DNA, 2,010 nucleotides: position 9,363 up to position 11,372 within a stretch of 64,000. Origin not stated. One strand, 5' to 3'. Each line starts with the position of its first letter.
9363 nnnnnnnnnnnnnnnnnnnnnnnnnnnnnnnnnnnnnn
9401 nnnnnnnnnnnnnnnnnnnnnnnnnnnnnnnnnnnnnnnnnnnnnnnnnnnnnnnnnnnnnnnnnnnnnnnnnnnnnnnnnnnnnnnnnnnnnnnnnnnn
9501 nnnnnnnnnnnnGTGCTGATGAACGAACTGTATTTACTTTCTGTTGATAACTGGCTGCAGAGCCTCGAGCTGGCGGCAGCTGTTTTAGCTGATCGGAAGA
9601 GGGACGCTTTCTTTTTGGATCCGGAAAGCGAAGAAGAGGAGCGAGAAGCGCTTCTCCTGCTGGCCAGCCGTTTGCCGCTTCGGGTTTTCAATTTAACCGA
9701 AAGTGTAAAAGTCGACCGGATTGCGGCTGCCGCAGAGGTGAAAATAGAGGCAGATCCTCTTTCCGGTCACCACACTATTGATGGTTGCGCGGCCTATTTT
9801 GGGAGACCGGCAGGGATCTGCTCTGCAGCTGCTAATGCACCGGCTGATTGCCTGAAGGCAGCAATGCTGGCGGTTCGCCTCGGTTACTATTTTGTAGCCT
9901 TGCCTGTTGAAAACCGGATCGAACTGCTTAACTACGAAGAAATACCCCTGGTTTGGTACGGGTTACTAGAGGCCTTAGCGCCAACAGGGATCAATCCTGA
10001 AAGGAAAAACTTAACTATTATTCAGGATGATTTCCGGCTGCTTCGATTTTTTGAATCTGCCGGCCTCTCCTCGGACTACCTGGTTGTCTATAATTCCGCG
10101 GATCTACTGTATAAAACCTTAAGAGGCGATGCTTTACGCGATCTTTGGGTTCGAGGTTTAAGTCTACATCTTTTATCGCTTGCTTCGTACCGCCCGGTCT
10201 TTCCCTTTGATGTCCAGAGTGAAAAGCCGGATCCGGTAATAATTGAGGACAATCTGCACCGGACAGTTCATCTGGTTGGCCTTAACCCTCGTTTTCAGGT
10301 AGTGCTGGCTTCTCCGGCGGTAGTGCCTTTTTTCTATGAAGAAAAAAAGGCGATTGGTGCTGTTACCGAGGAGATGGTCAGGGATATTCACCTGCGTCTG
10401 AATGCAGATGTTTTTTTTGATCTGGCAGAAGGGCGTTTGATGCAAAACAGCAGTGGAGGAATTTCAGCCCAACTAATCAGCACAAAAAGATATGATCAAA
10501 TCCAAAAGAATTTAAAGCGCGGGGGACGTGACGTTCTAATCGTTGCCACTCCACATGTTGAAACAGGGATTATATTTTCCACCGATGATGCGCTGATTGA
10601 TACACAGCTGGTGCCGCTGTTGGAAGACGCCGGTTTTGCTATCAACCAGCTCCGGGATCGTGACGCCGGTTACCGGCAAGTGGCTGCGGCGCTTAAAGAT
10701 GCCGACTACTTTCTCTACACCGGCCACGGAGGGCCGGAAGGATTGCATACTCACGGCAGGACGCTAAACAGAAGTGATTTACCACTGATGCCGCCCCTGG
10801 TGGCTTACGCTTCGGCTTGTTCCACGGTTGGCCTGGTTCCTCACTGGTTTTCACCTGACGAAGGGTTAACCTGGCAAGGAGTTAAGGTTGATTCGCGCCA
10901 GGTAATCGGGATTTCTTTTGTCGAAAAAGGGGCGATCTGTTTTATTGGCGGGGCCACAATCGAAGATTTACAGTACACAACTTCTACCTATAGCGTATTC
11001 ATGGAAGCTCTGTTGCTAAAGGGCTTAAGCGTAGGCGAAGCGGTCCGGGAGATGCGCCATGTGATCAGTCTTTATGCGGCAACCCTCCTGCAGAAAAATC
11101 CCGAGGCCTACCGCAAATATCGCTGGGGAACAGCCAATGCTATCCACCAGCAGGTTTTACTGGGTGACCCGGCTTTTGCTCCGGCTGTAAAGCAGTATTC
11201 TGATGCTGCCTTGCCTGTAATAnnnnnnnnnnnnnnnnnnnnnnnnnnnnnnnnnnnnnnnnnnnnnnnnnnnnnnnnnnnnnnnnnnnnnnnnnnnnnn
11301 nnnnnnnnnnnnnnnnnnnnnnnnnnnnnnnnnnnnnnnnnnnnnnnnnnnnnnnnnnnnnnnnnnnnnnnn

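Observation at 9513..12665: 1050-aa cytoplasmic gingipain-like (clan CD) protease inside a catabolic operon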

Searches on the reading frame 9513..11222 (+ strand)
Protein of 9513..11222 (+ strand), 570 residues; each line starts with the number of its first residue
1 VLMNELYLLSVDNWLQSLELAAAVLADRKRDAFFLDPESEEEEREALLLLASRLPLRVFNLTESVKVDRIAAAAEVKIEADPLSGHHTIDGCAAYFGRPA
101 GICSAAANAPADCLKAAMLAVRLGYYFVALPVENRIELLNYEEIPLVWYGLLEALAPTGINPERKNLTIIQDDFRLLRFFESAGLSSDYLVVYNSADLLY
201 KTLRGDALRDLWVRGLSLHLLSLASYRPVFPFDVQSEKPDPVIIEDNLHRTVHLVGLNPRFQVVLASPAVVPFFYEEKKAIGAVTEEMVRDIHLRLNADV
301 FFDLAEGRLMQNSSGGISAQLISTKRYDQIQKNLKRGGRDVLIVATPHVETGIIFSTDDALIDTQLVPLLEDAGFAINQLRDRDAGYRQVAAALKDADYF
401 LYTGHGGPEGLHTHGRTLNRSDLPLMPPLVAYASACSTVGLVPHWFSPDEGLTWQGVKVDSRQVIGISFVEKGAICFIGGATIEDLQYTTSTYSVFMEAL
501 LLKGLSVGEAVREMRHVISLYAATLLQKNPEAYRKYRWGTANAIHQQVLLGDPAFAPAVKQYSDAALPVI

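Call 40: predict_structure(alignment_id=A2)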
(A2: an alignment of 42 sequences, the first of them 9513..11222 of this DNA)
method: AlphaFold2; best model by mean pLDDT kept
length: 570 residues; sequences in the alignment: 42
mean_pLDDT: 87.9   pTM: 0.92
mean pLDDT of the five models: 87.9, 87.9, 86.5, 84.9, 84.3
residues with pLDDT >= 90: 342; 70-90: 169; 50-70: 59; < 50: 0
segments of 3 or more residues with pLDDT < 50: none
pLDDT, mean of each block of 10 residues (from residue 1): 89 96 93 97 96 95 94 95 84 90 95 98 94 61 90 86 88 95 96 97 85 97 97 96 95 92 96 80 69 75 84 97 96 93 85 64 89 95 92 96 83 90 95 78 73 78 92 93 58 85 95 85 86 76 76 94 73
secondary structure, 60 per line:
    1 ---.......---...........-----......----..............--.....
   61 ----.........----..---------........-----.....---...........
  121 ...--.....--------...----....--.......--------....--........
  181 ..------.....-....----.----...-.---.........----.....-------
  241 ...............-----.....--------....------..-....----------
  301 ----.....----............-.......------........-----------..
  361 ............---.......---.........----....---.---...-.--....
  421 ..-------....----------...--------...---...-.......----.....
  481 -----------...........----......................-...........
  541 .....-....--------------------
elements in order: E4-10 H14-24 E30-35 H40-53 E56-60 H65-73 H89-96 E102-106 H110-123 E126-130 E146-149 H152-158 E167-170 H173-182 E189-193 H195-198 H216-224 E229-233 H241-255 E261-265 E274-277 E287-290 E305-309 H314-325 H327-333 E340-347 H359-372 E376-382 H387-394 E399-402 E410-412 E417-419 E430-433 E444-446 E455-457 H465-471 E476-480 H492-502 H507-528 H530-545 E547-550

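Call 42: fold_search(model_id=the predicted structure, library=pdb)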
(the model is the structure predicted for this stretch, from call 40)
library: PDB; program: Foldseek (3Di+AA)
matches with E <= 10: 951; with E <= 0.001: 21
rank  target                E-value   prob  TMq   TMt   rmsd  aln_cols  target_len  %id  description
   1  1cvr                  2.3e-07  1.00  0.41  0.53   7.2       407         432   12  Crystal structure of the Arg specific cysteine proteinase gingipain R (RGPB) (released 2000-03-01)
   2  4rbm                  2.4e-07  1.00  0.42  0.52   6.5       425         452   13  Porphyromonas gingivalis gingipain K (Kgp) catalytic and immunoglobulin superfamily-like domains (released 2014-10-08)
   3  6i9a_A                3.0e-07  1.00  0.40  0.49   7.5       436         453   12  Porphyromonas gingivalis gingipain K (Kgp) in complex with inhibitor KYT-36 (released 2019-03-13)
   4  4ief_D                3.8e-07  1.00  0.42  0.55   6.2       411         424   12  Complex of Porphyromonas gingivalis RgpB pro- and mature domains (released 2013-04-10)
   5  4ief_B                3.0e-06  1.00  0.41  0.53   8.4       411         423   13  Complex of Porphyromonas gingivalis RgpB pro- and mature domains (released 2013-04-10)
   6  8rot_A                5.6e-06  1.00  0.25  0.16   5.5       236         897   14  Cryo-EM structure of the transmembrane anti-sigma factor DdvA (released 2024-11-06)
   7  9hn5_A                6.0e-06  1.00  0.27  0.12   9.9       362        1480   13  Cryo-EM structure of human separase bound to phosphorylated SCC1 (100-320 aa) (released 2025-09-03)
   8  9hms_C                1.1e-05  1.00  0.28  0.15   6.3       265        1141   17  Cryo-EM structure of human separase bound to SCC1 (310-550 aa) and SA2 (released 2025-09-03)
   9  5mz6_1                1.1e-05  1.00  0.26  0.15   7.0       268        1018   14  Cryo-EM structure of a Separase-Securin complex from Caenorhabditis elegans at 3.8 A resolution (released 2017-03-08)
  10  8tl0_D                2.7e-05  1.00  0.23  0.28  18.7       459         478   12  Structure of activated SAVED-CHAT filament (released 2024-03-06)
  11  9hma                  7.4e-05  1.00  0.27  0.12   6.1       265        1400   14  Cryo-EM structure of apo human separase (released 2025-09-03)
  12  9hn0_B                8.4e-05  1.00  0.27  0.10   6.0       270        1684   14  Cryo-EM structure of human separase bound to SCC1 (310-550 aa) (released 2025-09-03)
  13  8tl0_B                1.5e-04  0.99  0.24  0.28  19.1       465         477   12  Structure of activated SAVED-CHAT filament (released 2024-03-06)
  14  8rw5                  1.7e-04  1.00  0.23  0.15   5.2       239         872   15  Symmetry expansion of dimeric transmembrane anti-sigma factor DdvA (released 2024-11-06)
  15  9hn4_B                1.7e-04  1.00  0.27  0.12   6.3       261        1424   15  Cryo-EM structure of human separase bound to phosphorylated SCC1 (310-550 aa) (released 2025-09-03)
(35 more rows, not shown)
